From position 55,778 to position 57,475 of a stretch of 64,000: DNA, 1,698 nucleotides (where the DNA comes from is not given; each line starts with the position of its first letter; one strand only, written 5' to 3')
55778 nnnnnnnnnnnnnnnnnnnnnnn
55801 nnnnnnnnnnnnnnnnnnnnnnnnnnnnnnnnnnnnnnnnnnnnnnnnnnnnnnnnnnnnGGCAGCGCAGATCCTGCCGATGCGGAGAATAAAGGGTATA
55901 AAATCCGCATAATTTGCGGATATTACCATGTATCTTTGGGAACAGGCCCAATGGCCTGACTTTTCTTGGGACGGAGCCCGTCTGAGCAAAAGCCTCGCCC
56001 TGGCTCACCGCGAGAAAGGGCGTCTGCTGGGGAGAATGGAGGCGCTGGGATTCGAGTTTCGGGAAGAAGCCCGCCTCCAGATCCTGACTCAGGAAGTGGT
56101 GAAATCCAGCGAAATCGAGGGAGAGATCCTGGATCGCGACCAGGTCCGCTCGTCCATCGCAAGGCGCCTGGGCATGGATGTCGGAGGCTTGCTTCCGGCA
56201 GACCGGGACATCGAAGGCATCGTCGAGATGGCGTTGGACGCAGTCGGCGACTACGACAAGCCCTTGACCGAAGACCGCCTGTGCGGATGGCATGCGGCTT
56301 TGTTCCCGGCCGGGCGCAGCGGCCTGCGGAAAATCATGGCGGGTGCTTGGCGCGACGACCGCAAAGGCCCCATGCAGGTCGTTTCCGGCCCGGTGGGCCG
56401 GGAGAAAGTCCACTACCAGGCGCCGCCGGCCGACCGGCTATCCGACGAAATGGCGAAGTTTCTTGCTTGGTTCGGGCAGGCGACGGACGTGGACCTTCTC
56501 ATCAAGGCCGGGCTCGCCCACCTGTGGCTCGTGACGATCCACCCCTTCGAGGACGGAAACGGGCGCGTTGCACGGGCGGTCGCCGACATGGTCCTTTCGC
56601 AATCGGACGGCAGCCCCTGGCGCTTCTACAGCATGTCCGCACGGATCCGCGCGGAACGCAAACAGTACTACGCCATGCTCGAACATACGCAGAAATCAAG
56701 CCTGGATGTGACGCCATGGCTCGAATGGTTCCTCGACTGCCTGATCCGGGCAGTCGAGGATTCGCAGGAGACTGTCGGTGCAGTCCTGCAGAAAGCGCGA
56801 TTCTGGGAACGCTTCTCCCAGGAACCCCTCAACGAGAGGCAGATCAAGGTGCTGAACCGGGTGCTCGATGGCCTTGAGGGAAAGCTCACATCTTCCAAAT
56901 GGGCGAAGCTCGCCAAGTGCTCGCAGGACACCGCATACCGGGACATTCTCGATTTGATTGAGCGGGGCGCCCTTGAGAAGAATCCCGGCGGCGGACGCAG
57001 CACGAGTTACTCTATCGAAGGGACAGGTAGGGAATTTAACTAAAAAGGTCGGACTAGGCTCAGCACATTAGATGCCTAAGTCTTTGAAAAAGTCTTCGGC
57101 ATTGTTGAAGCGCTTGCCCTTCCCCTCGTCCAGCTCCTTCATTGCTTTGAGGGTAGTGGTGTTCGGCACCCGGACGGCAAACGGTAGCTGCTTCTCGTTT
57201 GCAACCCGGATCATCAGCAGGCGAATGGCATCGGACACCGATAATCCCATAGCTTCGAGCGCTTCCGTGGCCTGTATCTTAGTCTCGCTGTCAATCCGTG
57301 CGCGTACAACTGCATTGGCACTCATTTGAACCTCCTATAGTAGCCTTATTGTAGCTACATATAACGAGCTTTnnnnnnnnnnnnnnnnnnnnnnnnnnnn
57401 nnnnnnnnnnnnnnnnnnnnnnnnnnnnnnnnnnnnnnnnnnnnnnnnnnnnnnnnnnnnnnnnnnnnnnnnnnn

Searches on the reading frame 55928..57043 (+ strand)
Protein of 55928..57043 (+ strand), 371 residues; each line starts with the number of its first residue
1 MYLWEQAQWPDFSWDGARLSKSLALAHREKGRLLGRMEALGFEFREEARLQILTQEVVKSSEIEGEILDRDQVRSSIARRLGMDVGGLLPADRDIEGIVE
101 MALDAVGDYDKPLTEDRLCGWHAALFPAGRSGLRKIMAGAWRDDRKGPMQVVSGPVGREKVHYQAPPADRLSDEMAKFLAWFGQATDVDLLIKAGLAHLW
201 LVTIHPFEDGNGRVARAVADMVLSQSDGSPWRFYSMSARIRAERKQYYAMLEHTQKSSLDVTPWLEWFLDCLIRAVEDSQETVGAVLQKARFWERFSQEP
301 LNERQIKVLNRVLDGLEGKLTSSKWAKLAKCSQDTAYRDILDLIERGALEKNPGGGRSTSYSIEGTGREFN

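Call 25: search_protein_families(library=ncbifam, proteins=[window:55928-57043:+], max_evalue=0.001)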
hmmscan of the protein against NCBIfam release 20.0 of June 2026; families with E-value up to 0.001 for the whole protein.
window:55928-57043:+ (371 aa): 3 families
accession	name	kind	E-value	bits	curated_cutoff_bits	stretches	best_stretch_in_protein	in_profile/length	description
NF046030.1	ProtAdlyltaseSoFic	equivalog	2.4e-12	46.5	550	1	163-285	150-272/361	protein adenylyltransferase Fic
NF041381.1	XopAC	subfamily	3.4e-09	35.9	450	1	111-226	302-414/451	XopAC/AvrAC family type III secretion system effector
TIGR02613.1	mob_myst_B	hypoth_equivalog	5.4e-09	36.2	124.4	1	198-266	116-183/186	mobile mystery protein B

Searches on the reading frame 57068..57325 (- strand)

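Call 25: search_protein_families(library=ncbifam, proteins=[window:57068-57325:-], max_evalue=0.001)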
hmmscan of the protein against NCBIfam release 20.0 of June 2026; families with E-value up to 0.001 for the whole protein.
window:57068-57325:- (85 aa): 3 families
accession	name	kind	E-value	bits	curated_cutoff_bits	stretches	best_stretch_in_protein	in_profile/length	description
TIGR02384.1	RelB_DinJ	subfamily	1.1e-22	80.1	45.65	1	1-83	1-85/85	type II toxin-antitoxin system RelB/DinJ family antitoxin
NF008412.0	PRK11235.1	equivalog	1.5e-08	34.7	96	1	6-51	3-48/80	type II toxin-antitoxin system RelB/DinJ family antitoxin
NF050811.1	RelB_ParD_antitoxin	subfamily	2.3e-07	30.9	60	1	10-68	2-59/83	type II toxin-antitoxin system RelB/ParD family antitoxin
